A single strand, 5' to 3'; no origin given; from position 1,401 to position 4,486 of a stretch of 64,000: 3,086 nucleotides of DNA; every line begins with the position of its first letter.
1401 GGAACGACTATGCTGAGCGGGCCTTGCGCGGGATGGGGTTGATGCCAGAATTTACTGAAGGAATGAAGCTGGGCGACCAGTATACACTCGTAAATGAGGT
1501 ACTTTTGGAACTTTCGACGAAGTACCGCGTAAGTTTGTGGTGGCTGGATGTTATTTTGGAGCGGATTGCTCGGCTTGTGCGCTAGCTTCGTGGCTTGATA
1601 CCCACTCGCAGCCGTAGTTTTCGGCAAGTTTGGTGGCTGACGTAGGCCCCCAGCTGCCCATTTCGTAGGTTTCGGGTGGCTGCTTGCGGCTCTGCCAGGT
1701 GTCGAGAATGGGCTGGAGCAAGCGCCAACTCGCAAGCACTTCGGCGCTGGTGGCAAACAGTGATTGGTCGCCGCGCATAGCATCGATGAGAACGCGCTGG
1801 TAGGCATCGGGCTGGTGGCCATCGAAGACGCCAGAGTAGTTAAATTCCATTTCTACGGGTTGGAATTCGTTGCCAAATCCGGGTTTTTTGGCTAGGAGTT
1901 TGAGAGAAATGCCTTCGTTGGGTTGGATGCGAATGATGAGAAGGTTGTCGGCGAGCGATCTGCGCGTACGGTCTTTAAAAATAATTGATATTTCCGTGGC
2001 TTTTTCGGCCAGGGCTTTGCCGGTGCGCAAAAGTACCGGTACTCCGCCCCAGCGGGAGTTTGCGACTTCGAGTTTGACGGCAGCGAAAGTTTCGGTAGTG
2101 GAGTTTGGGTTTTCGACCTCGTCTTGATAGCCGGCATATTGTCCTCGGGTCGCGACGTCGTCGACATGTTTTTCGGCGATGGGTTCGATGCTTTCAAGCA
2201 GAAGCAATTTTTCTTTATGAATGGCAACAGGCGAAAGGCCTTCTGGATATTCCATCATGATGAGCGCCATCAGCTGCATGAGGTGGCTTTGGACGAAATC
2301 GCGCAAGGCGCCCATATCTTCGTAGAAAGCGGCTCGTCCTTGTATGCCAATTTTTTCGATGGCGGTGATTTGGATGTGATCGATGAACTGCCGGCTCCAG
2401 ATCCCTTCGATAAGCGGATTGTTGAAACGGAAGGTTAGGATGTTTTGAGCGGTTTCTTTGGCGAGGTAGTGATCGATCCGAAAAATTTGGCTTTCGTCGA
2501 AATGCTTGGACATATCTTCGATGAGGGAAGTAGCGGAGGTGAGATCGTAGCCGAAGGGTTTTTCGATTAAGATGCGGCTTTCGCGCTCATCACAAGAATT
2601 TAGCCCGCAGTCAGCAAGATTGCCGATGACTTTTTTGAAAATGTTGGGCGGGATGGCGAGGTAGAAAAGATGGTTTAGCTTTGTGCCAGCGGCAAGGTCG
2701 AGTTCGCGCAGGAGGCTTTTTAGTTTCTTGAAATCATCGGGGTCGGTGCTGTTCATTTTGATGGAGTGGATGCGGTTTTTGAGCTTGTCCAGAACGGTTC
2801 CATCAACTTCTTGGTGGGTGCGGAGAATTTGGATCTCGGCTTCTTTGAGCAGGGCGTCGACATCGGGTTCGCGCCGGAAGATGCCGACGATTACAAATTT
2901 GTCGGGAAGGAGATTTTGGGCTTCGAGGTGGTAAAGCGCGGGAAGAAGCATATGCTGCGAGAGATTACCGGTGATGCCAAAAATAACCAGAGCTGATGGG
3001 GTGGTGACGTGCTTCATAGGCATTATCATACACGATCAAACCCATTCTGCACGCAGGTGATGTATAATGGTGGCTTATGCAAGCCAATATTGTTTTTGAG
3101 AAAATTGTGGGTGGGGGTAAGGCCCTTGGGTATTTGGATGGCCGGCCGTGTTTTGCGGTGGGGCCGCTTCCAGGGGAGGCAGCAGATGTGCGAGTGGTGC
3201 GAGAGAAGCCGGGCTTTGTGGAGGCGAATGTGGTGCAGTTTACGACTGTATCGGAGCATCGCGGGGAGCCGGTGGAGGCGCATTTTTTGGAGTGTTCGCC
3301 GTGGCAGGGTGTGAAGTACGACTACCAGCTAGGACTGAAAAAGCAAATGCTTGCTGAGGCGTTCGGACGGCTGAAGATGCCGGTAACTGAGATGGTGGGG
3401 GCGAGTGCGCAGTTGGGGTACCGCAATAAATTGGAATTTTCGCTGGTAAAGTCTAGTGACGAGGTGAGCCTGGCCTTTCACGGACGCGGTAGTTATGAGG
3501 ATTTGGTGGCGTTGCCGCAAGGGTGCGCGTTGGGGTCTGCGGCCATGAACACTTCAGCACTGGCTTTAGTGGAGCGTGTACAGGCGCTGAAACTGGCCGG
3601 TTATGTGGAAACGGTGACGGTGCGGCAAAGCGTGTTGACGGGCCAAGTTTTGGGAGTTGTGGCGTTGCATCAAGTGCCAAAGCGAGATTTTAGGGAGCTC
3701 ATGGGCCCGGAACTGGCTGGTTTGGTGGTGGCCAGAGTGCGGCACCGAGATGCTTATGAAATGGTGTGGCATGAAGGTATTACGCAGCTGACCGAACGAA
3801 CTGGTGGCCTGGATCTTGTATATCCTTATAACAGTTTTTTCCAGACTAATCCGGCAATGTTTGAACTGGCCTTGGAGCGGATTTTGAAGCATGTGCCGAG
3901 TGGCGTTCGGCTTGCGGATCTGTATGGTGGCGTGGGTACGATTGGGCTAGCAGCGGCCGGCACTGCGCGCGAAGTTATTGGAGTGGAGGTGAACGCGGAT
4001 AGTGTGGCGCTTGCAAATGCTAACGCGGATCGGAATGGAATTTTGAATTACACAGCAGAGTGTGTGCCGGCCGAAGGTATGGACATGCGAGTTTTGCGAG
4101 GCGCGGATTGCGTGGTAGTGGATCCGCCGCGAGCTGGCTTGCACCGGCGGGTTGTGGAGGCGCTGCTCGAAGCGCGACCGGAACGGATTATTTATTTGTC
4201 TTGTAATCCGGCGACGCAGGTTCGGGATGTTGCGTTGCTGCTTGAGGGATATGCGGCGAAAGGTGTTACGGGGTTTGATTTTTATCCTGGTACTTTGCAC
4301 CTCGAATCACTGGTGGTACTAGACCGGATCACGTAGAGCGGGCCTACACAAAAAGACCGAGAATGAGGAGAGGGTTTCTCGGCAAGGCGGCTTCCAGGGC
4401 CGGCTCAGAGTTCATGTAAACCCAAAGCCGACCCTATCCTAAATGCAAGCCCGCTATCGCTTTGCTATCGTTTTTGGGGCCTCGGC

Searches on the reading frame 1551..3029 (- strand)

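Call 64: search_protein_families(library=pfam, proteins=[window:1551-3029:-], max_evalue=0.0001)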
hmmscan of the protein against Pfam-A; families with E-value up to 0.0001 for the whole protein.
window:1551-3029:- (492 aa): 2 families
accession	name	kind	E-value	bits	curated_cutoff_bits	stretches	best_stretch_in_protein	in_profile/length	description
PF02781.21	G6PD_C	-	2.3e-96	322.8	27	1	198-476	1-295/296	Glucose-6-phosphate dehydrogenase, C-terminal domain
PF00479.28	G6PD_N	-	2.9e-52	178.4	22.1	1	15-196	1-183/183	Glucose-6-phosphate dehydrogenase, NAD binding domain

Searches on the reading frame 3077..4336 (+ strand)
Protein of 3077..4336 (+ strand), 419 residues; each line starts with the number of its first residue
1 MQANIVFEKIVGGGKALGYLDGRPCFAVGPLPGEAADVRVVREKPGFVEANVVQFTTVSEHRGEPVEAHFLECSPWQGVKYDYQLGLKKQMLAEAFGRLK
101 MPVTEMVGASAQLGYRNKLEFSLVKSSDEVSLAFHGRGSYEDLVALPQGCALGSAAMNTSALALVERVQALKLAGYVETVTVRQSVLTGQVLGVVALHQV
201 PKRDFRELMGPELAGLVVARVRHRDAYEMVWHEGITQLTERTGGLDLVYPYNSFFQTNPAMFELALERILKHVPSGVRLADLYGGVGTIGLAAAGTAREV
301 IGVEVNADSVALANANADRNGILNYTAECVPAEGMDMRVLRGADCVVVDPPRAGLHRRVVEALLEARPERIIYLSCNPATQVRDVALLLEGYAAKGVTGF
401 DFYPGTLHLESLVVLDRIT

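Call 64: search_protein_families(library=pfam, proteins=[window:3077-4336:+], max_evalue=0.0001)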
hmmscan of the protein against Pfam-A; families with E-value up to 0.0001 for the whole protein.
window:3077-4336:+ (419 aa): 2 families
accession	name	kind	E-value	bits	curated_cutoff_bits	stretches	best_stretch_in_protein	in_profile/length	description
PF05958.17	tRNA_U5-meth_tr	-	1.9e-21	77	23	1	81-417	2-356/357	tRNA (Uracil-5-)-methyltransferase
PF05175.20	MTS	-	7.9e-06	26.1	23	1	271-364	25-123/170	Methyltransferase small domain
